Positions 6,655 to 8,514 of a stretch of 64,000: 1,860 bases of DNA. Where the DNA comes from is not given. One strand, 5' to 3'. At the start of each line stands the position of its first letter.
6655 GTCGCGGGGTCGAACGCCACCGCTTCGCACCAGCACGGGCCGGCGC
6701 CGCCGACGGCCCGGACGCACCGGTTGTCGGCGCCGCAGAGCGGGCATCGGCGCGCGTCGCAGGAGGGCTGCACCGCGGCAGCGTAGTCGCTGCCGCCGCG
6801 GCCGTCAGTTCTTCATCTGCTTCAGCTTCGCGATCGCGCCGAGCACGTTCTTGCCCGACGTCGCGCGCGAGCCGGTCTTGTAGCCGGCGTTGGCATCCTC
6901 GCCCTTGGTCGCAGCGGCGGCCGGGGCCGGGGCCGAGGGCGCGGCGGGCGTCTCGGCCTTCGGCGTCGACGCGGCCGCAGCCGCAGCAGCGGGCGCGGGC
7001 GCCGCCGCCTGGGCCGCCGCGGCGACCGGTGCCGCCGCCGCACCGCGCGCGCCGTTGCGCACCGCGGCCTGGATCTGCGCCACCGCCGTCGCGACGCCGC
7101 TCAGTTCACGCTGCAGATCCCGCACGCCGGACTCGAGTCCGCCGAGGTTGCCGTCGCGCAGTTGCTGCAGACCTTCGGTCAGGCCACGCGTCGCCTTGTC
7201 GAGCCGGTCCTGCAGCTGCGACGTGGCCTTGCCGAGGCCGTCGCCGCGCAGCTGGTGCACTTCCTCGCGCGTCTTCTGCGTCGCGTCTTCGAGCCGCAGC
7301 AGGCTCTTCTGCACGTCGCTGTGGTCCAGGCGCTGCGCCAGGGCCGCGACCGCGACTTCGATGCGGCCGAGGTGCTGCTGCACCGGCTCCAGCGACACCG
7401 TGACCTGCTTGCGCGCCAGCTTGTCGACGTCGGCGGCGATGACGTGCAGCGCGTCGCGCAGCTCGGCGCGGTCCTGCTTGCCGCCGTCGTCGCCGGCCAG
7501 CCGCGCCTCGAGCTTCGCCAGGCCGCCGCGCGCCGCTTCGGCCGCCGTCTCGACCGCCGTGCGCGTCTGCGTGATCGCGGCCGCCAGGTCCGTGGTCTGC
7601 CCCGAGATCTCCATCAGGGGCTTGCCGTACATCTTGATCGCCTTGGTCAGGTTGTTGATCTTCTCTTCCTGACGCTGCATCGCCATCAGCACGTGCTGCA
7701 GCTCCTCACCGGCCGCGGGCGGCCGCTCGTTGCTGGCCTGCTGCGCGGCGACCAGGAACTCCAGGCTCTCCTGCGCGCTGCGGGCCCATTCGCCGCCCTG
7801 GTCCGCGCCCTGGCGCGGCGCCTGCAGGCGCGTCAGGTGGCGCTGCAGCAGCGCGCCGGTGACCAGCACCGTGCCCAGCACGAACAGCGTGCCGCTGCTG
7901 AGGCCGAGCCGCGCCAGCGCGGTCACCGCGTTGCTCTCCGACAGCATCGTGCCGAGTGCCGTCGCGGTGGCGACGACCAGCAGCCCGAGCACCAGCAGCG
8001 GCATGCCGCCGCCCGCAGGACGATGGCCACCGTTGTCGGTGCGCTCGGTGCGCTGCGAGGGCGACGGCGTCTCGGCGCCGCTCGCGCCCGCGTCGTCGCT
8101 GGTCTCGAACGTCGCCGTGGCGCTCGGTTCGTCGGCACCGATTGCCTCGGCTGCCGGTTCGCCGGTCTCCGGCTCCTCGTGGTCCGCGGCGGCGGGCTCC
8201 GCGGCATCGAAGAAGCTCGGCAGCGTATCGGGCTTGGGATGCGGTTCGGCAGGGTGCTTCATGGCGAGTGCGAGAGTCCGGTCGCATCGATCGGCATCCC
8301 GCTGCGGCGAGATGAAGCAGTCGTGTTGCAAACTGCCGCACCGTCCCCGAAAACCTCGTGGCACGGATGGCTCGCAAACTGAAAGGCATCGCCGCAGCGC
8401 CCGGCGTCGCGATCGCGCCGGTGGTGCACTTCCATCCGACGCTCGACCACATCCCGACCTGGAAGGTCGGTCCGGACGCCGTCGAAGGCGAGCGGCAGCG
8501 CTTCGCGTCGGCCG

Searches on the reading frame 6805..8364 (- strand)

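Call 54: search_protein_families(library=pfam, proteins=[window:6805-8364:-], max_evalue=0.0001)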
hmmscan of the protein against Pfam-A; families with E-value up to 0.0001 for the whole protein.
window:6805-8364:- (519 aa): 1 family
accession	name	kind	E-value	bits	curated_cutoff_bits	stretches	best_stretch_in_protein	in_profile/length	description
PF04513.17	Baculo_PEP_C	-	3.9e-06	27.4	38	0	376-450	53-130/140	Baculovirus polyhedron envelope protein, PEP, C terminus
